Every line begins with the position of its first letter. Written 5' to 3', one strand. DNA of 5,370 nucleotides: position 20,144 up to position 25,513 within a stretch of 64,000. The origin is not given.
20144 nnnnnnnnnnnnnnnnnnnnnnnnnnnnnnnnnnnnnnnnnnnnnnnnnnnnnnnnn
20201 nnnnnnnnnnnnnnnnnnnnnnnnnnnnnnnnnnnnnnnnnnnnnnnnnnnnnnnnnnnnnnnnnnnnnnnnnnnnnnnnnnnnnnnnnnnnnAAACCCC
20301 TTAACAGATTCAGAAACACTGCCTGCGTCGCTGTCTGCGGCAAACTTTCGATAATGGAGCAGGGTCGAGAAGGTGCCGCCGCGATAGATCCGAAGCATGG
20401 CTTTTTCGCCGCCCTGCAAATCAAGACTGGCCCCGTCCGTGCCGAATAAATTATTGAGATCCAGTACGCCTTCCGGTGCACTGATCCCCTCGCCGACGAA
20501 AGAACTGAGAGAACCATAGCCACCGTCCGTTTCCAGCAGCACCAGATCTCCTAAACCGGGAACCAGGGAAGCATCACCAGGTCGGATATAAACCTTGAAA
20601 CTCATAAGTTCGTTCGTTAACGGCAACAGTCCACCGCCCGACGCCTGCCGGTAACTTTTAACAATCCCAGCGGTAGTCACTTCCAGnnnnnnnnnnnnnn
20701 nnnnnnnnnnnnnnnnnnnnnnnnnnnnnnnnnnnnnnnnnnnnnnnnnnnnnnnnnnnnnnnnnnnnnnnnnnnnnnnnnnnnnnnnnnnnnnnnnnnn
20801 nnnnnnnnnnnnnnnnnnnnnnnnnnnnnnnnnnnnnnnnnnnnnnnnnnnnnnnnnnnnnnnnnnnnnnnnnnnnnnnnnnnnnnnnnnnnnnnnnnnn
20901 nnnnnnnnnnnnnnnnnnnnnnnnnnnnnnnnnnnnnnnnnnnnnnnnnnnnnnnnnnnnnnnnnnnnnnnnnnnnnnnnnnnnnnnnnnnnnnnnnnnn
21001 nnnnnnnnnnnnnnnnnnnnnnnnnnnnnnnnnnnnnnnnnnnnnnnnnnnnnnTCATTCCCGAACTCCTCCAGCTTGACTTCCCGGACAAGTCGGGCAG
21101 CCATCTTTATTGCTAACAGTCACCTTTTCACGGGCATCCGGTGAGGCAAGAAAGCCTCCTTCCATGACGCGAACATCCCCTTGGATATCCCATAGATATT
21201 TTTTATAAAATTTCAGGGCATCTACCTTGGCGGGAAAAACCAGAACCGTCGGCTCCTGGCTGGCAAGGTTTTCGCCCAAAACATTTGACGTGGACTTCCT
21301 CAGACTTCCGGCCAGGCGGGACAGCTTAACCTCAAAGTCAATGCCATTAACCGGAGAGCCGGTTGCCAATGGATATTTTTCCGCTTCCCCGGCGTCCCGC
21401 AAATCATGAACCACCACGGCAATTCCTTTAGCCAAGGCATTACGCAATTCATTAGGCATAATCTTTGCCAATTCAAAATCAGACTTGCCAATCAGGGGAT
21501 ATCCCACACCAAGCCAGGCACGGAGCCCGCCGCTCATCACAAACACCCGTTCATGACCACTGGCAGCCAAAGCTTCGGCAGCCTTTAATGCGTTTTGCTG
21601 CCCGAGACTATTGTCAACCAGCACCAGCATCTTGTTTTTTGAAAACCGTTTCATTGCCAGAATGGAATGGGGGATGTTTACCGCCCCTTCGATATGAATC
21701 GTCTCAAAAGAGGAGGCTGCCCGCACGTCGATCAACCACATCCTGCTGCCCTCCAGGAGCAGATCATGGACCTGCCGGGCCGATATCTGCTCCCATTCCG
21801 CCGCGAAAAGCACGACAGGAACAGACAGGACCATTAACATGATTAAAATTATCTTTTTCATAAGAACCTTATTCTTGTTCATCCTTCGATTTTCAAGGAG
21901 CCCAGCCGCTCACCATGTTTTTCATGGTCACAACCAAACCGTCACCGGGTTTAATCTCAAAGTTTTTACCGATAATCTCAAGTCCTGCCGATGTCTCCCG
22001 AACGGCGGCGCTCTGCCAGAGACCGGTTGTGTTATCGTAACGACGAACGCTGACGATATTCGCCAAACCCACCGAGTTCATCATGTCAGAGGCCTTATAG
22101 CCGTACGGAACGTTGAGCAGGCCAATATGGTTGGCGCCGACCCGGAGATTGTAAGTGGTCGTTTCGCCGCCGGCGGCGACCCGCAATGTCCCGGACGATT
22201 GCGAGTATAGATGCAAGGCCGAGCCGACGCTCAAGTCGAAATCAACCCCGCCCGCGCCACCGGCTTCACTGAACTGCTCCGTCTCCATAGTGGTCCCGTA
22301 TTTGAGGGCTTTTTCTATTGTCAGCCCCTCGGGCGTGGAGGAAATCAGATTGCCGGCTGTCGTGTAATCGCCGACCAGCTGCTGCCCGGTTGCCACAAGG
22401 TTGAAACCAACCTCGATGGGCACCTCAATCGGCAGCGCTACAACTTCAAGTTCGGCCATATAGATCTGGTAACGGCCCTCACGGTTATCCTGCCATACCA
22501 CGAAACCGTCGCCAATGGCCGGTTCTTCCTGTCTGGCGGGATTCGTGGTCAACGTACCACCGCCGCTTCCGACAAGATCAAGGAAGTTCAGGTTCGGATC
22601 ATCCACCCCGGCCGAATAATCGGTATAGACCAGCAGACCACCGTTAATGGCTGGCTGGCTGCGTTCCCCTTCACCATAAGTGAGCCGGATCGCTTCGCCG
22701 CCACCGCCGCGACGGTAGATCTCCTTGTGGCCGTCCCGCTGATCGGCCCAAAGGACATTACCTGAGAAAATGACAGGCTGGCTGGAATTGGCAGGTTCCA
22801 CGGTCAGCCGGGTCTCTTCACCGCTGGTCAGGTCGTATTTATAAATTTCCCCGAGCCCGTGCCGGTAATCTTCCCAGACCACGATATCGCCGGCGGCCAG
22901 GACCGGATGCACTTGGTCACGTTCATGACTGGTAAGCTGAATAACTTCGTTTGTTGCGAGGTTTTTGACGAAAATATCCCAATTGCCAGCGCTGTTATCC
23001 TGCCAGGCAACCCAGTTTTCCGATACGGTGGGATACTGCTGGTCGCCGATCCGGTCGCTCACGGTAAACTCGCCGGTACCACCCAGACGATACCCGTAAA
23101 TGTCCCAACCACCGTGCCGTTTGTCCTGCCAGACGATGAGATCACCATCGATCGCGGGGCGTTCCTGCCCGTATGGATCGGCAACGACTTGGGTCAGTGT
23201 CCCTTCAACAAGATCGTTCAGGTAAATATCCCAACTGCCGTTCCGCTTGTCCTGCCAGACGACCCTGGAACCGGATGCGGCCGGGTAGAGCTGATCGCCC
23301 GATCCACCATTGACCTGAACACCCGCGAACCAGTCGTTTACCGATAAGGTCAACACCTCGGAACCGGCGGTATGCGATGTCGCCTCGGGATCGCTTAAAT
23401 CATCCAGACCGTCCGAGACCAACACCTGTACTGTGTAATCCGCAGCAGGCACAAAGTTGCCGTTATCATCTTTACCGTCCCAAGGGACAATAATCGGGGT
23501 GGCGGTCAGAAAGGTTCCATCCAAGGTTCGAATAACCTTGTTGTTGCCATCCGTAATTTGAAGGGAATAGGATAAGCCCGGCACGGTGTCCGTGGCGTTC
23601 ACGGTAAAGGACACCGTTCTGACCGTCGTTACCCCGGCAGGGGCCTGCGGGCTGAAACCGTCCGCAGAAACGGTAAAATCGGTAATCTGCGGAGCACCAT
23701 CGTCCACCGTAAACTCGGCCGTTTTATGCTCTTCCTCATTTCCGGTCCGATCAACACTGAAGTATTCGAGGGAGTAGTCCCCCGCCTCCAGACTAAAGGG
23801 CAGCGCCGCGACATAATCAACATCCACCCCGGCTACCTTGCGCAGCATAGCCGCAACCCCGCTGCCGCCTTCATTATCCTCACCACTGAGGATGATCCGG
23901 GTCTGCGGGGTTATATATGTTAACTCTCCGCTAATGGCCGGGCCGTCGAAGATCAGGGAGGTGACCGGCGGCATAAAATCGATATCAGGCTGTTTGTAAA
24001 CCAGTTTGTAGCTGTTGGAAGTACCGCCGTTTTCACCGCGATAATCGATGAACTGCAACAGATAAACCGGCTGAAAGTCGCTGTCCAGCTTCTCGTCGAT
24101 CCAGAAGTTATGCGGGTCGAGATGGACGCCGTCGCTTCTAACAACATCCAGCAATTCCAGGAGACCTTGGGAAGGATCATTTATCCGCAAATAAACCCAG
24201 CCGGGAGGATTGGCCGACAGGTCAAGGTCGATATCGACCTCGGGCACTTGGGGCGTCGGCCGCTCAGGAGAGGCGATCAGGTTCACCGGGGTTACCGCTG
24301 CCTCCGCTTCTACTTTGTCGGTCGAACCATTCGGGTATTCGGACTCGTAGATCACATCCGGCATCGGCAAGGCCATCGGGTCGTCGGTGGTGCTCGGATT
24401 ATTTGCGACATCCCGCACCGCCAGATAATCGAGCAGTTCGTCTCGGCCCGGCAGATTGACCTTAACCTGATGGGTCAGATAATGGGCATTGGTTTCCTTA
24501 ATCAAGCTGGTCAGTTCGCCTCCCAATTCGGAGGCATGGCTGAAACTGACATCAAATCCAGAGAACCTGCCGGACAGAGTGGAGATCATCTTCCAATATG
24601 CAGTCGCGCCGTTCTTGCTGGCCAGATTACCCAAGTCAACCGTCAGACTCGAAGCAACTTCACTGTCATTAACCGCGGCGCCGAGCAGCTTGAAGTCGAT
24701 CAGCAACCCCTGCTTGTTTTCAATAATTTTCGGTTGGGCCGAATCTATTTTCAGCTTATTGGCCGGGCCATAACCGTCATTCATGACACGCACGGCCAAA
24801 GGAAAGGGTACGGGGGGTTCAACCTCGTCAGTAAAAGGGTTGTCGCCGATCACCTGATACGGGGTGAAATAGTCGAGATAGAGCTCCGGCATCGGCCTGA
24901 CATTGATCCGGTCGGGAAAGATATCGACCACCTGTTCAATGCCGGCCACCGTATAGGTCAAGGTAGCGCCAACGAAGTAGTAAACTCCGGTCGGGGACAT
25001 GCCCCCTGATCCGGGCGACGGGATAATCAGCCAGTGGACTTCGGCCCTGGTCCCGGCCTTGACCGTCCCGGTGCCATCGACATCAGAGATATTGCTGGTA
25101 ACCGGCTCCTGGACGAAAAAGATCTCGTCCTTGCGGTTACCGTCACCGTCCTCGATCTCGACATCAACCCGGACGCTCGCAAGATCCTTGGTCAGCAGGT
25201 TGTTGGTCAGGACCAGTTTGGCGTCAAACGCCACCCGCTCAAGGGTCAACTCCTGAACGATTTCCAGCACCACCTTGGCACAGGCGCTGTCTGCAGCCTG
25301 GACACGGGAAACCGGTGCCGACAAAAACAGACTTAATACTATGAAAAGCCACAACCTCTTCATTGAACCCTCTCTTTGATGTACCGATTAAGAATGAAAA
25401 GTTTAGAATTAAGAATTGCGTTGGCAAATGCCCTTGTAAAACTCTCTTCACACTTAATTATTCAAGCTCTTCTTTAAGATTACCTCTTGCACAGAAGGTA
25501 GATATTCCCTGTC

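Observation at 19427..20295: Adjacent dockerin-like and cohesin-like modules with no carbohydrate-active enzymes nearby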

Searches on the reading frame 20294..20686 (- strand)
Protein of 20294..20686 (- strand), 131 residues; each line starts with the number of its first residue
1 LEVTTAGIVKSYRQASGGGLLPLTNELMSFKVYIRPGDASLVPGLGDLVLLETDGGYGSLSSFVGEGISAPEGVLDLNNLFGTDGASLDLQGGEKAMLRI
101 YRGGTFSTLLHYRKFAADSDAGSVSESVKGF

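Call 86: search_solved_structures(query=A8, max_evalue=10)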
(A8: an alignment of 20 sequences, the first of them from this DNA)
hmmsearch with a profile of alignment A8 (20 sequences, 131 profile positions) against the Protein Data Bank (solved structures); distinct sequences matched with E-value up to 10: 0.
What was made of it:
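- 20321..20686 (-): Conserved middle beta-sandwich domain with invariant polar residues (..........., YRGG, HYR). It has no known family. No PDB sequence relative (call 86).
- Tried and rejected: The middle domain of the small protein has no PDB sequence relative (call 86).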

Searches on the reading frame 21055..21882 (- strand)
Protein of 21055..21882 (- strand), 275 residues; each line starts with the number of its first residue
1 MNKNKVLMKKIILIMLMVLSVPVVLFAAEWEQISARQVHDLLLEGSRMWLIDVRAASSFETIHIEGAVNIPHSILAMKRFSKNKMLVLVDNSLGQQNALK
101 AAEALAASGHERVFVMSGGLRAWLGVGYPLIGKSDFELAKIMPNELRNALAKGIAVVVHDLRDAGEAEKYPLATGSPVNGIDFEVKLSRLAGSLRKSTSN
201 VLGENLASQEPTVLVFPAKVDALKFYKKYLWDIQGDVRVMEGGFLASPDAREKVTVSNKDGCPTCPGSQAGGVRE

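Call 3: search_protein_families(library=pfam, proteins=[window:21055-21882:-], max_evalue=1)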
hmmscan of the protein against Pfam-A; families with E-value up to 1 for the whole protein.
window:21055-21882:- (275 aa): 2 families
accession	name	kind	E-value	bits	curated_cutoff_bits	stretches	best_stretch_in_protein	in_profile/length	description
PF00581.25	Rhodanese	-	2.5e-13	50.8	22.2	1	35-124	2-100/102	Rhodanese-like domain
PF01737.22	Ycf9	-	0.095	13.1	22.3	1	11-51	10-46/58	YCF9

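Call 6: search_protein_families(library=ncbifam, proteins=[window:21055-21882:-], max_evalue=0.1)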
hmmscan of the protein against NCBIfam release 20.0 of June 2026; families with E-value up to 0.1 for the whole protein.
window:21055-21882:- (275 aa): 11 families
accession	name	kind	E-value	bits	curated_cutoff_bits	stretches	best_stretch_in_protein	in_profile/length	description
NF041203.1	rhodanese_LYCAU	equivalog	1.6e-09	37.5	115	1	15-130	5-123/126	rhodanese-related (seleno)protein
NF006444.0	PRK08762.1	equivalog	4.3e-09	35.5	449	1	29-131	13-115/387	molybdopterin-synthase adenylyltransferase MoeB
NF005902.0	PRK07878.1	equivalog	1.6e-08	33.8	647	1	27-124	283-382/392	adenylyltransferase/sulfurtransferase MoeZ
NF001195.0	PRK00162.1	equivalog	2.3e-06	27.9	102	1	29-124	3-97/108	thiosulfate sulfurtransferase GlpE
NF045521.1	rhoda_near_glyco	subfamily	1.6e-05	24.8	145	1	31-139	15-124/144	rhodanese homology domain-containing protein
NF007627.0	PRK10287.1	equivalog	0.00065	19.9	102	1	49-113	22-88/104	thiosulfate sulfurtransferase PspE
NF045694.1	seleno_TsoB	exception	0.001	17.2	805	1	33-130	46-156/572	rhodanese/DsbD fusion-like selenoprotein TsoB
TIGR02981.1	phageshock_pspE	exception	0.01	16.1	126.3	0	49-74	20-45/101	thiosulfate sulfurtransferase PspE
NF005646.0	PRK07411.1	equivalog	0.024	13.8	633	1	29-123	280-379/390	molybdopterin-synthase adenylyltransferase MoeB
NF008750.0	PRK11784.1-2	equivalog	0.036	13.2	241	1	44-71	12-39/346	tRNA 2-selenouridine(34) synthase MnmH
NF000814.0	PRK00061.2-2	equivalog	0.069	12.9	174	0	36-79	29-72/160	6,7-dimethyl-8-ribityllumazine synthase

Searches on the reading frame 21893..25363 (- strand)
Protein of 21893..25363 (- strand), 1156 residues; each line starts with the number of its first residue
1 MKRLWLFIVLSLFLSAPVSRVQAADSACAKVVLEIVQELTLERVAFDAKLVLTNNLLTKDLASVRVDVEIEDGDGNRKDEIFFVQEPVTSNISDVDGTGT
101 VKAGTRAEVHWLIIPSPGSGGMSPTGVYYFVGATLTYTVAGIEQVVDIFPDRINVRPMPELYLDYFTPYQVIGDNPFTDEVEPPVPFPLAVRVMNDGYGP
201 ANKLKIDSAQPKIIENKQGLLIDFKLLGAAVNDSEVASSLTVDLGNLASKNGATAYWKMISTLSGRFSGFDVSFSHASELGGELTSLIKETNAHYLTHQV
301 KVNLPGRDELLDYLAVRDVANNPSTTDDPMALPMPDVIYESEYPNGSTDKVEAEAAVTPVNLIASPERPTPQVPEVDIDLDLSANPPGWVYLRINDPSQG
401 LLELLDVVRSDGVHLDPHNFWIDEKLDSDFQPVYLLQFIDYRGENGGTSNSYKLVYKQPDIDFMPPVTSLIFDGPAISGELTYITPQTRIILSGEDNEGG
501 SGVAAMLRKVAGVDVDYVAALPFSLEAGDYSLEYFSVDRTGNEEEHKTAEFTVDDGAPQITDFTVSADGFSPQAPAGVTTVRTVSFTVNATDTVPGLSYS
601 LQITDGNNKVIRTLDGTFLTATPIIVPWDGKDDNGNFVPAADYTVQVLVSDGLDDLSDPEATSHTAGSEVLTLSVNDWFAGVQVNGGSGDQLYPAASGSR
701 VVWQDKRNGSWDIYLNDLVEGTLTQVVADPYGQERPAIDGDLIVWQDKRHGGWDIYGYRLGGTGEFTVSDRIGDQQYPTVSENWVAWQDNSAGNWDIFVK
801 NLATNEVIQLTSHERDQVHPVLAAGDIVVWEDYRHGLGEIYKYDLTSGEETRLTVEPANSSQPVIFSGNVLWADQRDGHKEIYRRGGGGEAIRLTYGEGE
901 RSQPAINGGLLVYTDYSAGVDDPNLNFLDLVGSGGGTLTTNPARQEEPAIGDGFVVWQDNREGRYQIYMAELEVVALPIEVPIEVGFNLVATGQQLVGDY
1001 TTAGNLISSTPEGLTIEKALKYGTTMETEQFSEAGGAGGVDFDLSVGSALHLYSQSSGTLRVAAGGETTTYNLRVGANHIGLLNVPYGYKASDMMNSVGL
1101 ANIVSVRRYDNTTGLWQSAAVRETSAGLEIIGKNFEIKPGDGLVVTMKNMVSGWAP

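Call 3: search_protein_families(library=pfam, proteins=[window:21893-25363:-], max_evalue=1)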
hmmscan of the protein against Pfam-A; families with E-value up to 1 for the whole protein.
window:21893-25363:- (1156 aa): 3 families
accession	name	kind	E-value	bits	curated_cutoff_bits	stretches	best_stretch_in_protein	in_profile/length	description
PF13860.13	FlgD_ig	-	1.2e-06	28.9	27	1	597-648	23-74/79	FlgD Ig-like domain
PF19077.6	Big_13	-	0.088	13.8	27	1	519-554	66-101/102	Bacterial Ig-like domain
PF15418.12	DUF4625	-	0.27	11.9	27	0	521-548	99-126/131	Domain of unknown function (DUF4625)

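Call 6: search_protein_families(library=ncbifam, proteins=[window:21893-25363:-], max_evalue=0.1)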
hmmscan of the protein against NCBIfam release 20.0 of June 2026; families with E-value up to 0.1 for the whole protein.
window:21893-25363:- (1156 aa): 8 families
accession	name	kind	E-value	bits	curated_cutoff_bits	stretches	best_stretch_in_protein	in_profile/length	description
TIGR04275.1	beta_prop_Msarc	repeat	1.2e-67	223.4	85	6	683-718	3-38/40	beta-propeller repeat protein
TIGR02800.1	propeller_TolB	equivalog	2.1e-16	59.9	343.15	2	787-970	207-395/418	Tol-Pal system beta propeller repeat protein TolB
NF047446.1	barrel_OmpL47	domain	5e-06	26.9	40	1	484-553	2-68/68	OmpL47-type beta-barrel domain-containing protein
NF005176.1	PRK06655.1-1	equivalog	0.00013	22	230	1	598-650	98-150/197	flagellar hook assembly protein FlgD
NF009452.0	PRK12812.1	equivalog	0.00014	21.2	258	1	599-648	154-205/289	flagellar basal body rod modification protein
NF047441.1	Lepto_OmpL47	equivalog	0.00018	21.2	250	1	483-598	70-180/336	multi-beta-barrel domain surface protein OmpL47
NF009277.0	PRK12634.1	equivalog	0.0021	18.2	333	1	599-650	124-175/221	flagellar basal body rod modification protein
NF009276.0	PRK12633.1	equivalog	0.017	14.8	383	1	600-653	132-185/234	flagellar basal body rod modification protein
